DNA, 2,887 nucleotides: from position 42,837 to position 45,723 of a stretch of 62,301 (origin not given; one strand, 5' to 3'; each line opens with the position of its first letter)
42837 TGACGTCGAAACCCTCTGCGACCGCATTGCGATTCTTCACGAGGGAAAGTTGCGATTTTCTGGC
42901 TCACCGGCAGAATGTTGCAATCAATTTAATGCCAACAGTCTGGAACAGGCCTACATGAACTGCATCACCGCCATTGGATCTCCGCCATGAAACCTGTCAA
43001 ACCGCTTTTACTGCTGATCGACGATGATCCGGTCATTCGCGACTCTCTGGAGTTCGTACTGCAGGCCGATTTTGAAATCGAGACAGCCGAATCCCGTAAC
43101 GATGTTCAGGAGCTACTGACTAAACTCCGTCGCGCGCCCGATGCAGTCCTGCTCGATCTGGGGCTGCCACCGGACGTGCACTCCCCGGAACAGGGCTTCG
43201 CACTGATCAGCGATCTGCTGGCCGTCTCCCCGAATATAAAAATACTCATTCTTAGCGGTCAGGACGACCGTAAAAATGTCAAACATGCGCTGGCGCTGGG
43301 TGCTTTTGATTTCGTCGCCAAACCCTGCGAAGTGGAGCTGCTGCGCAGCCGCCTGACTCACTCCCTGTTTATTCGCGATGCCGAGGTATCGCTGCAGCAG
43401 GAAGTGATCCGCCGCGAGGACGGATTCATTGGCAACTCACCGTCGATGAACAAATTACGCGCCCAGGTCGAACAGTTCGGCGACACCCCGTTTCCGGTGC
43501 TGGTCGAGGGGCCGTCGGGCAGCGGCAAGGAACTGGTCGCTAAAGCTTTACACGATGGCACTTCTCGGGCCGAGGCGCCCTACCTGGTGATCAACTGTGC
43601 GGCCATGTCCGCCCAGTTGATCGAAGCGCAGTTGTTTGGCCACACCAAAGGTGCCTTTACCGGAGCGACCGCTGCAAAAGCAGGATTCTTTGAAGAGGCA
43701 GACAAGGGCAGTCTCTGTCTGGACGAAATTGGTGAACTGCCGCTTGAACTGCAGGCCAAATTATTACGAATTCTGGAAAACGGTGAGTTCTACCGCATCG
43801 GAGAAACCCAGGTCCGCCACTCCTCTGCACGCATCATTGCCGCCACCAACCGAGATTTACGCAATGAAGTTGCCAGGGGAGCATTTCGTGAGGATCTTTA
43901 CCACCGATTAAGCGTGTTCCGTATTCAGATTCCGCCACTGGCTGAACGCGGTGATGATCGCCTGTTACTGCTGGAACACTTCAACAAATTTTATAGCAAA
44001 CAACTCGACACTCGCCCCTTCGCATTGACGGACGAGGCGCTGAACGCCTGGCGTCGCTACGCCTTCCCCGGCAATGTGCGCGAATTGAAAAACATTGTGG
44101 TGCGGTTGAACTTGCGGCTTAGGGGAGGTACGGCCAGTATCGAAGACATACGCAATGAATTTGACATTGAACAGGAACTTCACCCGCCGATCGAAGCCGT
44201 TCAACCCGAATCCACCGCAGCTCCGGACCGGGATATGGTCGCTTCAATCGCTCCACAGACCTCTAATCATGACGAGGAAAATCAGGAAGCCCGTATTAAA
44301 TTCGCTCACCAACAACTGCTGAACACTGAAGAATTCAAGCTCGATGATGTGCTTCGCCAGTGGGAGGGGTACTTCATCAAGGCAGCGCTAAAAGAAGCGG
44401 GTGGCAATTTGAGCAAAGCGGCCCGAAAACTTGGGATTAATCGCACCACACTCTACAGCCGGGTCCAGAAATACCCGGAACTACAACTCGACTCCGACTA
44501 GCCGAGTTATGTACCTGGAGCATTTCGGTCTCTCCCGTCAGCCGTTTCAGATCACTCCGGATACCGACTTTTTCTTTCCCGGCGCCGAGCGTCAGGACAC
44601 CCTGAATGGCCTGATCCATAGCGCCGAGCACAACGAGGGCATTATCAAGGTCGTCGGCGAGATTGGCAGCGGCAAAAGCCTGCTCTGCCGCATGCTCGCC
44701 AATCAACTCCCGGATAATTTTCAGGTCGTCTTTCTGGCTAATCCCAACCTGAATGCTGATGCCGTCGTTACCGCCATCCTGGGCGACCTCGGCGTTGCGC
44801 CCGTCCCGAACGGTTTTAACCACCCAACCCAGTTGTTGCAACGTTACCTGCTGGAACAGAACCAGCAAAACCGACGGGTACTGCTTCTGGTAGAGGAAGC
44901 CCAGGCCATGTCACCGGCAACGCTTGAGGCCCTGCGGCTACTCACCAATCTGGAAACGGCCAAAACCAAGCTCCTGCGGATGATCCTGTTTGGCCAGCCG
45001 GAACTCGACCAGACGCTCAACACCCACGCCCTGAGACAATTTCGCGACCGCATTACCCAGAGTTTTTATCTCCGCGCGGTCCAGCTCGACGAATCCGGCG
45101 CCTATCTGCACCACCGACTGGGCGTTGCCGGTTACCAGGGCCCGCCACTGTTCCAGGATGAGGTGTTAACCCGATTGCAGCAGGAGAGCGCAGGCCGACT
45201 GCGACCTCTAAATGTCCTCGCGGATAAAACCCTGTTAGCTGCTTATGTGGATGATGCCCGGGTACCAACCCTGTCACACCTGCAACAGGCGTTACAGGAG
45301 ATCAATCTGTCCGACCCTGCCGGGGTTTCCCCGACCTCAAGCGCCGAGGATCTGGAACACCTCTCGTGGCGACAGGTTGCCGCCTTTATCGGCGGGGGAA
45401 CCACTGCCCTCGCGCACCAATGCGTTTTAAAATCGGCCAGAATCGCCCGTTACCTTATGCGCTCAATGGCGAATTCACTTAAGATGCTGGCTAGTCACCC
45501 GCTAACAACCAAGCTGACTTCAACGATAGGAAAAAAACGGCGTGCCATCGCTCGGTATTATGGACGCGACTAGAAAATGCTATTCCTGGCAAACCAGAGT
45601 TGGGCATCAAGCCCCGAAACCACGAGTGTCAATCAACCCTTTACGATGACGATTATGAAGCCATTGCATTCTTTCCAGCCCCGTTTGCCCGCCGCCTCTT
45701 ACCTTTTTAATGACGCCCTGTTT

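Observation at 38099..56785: Non-canonical type IV pilus / MSHA-like filament locus with a private regulatory and ABC module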

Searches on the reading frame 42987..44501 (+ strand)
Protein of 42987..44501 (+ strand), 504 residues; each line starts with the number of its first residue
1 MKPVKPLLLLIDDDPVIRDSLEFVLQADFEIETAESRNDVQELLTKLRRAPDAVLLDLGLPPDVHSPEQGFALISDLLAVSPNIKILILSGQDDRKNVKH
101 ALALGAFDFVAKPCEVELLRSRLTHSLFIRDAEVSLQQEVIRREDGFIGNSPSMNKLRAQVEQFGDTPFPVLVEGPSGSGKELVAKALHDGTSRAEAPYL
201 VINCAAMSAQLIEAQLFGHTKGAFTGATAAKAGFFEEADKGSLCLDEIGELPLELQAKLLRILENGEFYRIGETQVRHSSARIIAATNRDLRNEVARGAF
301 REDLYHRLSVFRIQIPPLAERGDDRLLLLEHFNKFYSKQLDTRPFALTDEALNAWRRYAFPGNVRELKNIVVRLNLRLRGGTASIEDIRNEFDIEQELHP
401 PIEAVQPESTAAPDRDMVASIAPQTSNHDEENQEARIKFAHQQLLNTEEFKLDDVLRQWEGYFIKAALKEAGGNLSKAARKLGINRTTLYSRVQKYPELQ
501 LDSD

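Call 4: search_protein_families(library=ncbifam, proteins=[window:42987-44501:+], max_evalue=0.01)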
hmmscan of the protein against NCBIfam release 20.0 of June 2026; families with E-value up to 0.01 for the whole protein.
window:42987-44501:+ (504 aa): 73 families (the best 25 are shown)
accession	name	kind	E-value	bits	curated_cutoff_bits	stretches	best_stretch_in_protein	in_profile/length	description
TIGR02915.1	PEP_resp_reg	equivalog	1.1e-107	360.6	502.6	2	8-388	1-382/445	PEP-CTERM-box response regulator transcription factor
TIGR01818.1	ntrC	equivalog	5.1e-105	351.9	558.6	1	9-494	2-461/463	nitrogen regulation protein NR(I)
NF003451.0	PRK05022.1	equivalog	1.9e-95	320.5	476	1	132-491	177-503/512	nitric oxide reductase transcriptional regulator NorR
NF008469.0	PRK11361.1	equivalog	1.6e-87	294.1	714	1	8-391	7-389/461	acetoacetate metabolism transcriptional regulator AtoC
TIGR01817.1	nifA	equivalog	2.2e-84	284.1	528.85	1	130-495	181-526/534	nif-specific transcriptional activator NifA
NF008176.1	PRK10923.1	equivalog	6.5e-83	278.9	620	1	8-493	6-463/469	nitrogen regulation protein NR(I)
NF038308.1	RNA_repair_RtcR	equivalog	3.3e-82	277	650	1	137-496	172-516/530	RNA repair transcriptional activator RtcR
NF041946.1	LuxO_transreg_Vib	equivalog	9.9e-82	275.1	800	1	34-497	26-461/463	quorum-sensing sigma-54 dependent transcriptional regulator LuxO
NF041552.1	TF_PrdR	equivalog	1.6e-79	267.8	795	2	141-390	263-512/577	sigma-54 dependent transcriptional regulator PrdR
NF051870.1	NAssimRespRegNtrX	equivalog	2.6e-78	263.9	600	1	8-380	4-370/452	nitrogen assimilation response regulator NtrX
TIGR02974.1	phageshock_pspF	equivalog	3.1e-76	256.8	443.55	1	148-496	2-336/336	phage shock protein operon transcriptional activator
TIGR02329.1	propionate_PrpR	equivalog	1.3e-75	255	499.2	1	72-494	153-525/526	propionate catabolism operon regulatory protein PrpR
NF007689.0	PRK10365.1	equivalog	7.4e-73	245.8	760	2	49-382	48-376/441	sigma-54-dependent response regulator transcription factor ZraR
NF011953.0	PRK15424.1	equivalog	2.1e-72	244.4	703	1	141-495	215-533/538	propionate catabolism operon regulatory protein PrpR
NF011695.0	PRK15115.1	equivalog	3.2e-71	240.4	763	1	7-372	8-362/445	two-component system response regulator GlrR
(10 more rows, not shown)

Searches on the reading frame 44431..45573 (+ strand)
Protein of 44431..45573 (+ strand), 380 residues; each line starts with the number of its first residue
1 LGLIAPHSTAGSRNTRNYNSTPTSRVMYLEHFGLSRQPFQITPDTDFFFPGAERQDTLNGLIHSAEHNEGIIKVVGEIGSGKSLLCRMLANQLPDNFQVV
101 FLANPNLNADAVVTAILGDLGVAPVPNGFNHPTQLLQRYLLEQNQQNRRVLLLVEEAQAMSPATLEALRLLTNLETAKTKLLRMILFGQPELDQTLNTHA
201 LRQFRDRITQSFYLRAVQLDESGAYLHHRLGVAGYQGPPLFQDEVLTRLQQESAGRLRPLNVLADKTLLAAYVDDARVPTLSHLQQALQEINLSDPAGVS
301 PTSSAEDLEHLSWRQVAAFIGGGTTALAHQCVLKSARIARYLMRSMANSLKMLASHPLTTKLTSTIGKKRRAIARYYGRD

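Call 4: search_protein_families(library=ncbifam, proteins=[window:44431-45573:+], max_evalue=0.01)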
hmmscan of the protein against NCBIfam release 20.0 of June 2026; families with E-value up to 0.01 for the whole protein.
window:44431-45573:+ (380 aa): 2 families
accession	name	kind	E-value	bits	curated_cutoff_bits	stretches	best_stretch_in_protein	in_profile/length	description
TIGR03015.1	pepcterm_ATPase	hypoth_equivalog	1.1e-55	189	324.5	1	27-292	1-267/269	XrtA/PEP-CTERM system-associated ATPase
NF041065.1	DpdH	equivalog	0.0015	17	450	1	58-174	54-171/1014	protein DpdH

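Call 6: search_protein_families(library=pfam, proteins=[window:44431-45573:+], max_evalue=0.01)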
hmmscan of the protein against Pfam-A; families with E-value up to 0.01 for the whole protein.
window:44431-45573:+ (380 aa): 7 families
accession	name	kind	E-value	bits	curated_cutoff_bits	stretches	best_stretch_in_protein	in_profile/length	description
PF13401.12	AAA_22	-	1.8e-25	90.2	27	1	67-196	3-130/130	AAA domain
PF13191.12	AAA_16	-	1.1e-08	36.2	32.6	1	53-181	6-164/167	AAA ATPase domain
PF13604.12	AAA_30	-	0.0031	17.7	27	1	65-181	14-119/191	AAA domain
PF20720.3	nSTAND3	-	0.0035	17.5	27.2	1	68-105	16-54/155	Novel STAND NTPase 3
PF24756.1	THD_CWZF3-5-7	-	0.0036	17.5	27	1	263-349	103-193/255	CWZF3-5-7 THD domain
PF20703.3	nSTAND1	-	0.0037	17.4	27.1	1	39-250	8-220/379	Novel STAND NTPase 1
PF00004.35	AAA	-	0.0041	18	21.2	1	74-179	3-97/131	ATPase family associated with various cellular activities (AAA)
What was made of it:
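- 44509..45573 (+): ExeA/MshM-like AAA_22 ATPase. calls 4, 6.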
